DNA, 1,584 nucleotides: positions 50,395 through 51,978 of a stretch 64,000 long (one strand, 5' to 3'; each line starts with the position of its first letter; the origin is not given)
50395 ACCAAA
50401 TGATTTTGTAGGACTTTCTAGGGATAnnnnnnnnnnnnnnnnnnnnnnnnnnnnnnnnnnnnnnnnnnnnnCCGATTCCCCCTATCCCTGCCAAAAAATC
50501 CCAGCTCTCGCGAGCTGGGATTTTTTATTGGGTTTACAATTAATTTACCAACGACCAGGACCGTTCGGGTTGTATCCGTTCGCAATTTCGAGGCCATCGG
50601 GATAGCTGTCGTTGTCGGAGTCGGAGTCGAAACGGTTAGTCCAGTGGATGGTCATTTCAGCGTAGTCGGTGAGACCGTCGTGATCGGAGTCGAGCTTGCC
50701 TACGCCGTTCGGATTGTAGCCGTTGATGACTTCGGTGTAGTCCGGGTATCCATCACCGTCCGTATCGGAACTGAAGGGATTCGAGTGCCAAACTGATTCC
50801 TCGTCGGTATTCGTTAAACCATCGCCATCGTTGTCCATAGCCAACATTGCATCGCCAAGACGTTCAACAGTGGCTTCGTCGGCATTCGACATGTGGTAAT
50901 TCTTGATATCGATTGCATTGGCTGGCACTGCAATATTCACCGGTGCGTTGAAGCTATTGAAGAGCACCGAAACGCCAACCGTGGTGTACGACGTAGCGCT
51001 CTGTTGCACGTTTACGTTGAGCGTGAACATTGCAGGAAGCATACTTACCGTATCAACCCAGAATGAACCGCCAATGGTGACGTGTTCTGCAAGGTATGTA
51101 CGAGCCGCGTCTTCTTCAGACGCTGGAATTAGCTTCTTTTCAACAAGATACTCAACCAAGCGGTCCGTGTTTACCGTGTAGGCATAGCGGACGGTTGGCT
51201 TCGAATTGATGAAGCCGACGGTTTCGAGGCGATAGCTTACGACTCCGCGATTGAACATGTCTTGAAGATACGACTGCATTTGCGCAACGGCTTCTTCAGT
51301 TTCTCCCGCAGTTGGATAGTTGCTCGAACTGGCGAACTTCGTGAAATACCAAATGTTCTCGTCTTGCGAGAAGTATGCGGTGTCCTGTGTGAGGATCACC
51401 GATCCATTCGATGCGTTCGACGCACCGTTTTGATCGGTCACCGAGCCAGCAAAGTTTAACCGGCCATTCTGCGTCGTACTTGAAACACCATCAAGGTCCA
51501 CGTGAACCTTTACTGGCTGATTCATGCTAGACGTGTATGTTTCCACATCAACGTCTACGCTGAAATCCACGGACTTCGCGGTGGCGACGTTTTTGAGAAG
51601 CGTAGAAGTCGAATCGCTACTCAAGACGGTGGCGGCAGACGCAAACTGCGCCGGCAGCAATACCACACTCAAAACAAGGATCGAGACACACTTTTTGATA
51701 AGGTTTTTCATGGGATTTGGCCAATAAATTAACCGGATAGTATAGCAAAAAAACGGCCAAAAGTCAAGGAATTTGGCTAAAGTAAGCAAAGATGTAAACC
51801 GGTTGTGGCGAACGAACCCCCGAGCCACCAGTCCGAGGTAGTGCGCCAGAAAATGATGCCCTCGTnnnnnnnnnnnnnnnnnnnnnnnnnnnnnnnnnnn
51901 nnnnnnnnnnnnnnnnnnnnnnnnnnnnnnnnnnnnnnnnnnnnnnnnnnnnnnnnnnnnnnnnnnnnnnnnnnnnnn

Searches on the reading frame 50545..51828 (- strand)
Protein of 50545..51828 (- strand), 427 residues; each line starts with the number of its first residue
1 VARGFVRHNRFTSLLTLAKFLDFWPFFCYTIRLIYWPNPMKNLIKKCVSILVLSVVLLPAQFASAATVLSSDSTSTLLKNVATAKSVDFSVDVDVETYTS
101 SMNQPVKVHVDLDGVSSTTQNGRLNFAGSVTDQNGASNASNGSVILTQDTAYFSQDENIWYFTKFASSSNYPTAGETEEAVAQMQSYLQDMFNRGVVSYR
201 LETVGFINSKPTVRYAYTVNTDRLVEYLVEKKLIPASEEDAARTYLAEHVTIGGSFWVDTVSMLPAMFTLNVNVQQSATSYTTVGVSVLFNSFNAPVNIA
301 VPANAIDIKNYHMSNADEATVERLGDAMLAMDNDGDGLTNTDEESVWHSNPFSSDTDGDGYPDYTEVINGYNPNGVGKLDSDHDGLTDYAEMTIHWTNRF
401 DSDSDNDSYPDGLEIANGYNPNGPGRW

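Call 3: search_protein_families(library=pfam, proteins=[window:50545-51828:-], max_evalue=1)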
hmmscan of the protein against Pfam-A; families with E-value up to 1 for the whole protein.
window:50545-51828:- (427 aa): 3 families
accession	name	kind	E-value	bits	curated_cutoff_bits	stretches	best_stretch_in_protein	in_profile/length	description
PF18884.5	TSP3_bac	-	1.8e-11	44.1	25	3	355-374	1-20/22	Bacterial TSP3 repeat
PF20615.3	DUF6802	-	0.05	14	27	1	329-369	32-72/102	Family of unknown function (DUF6802)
PF18576.7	HTH_52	-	0.079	13.6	26.6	1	216-239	27-50/64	Helix-turn-helix domain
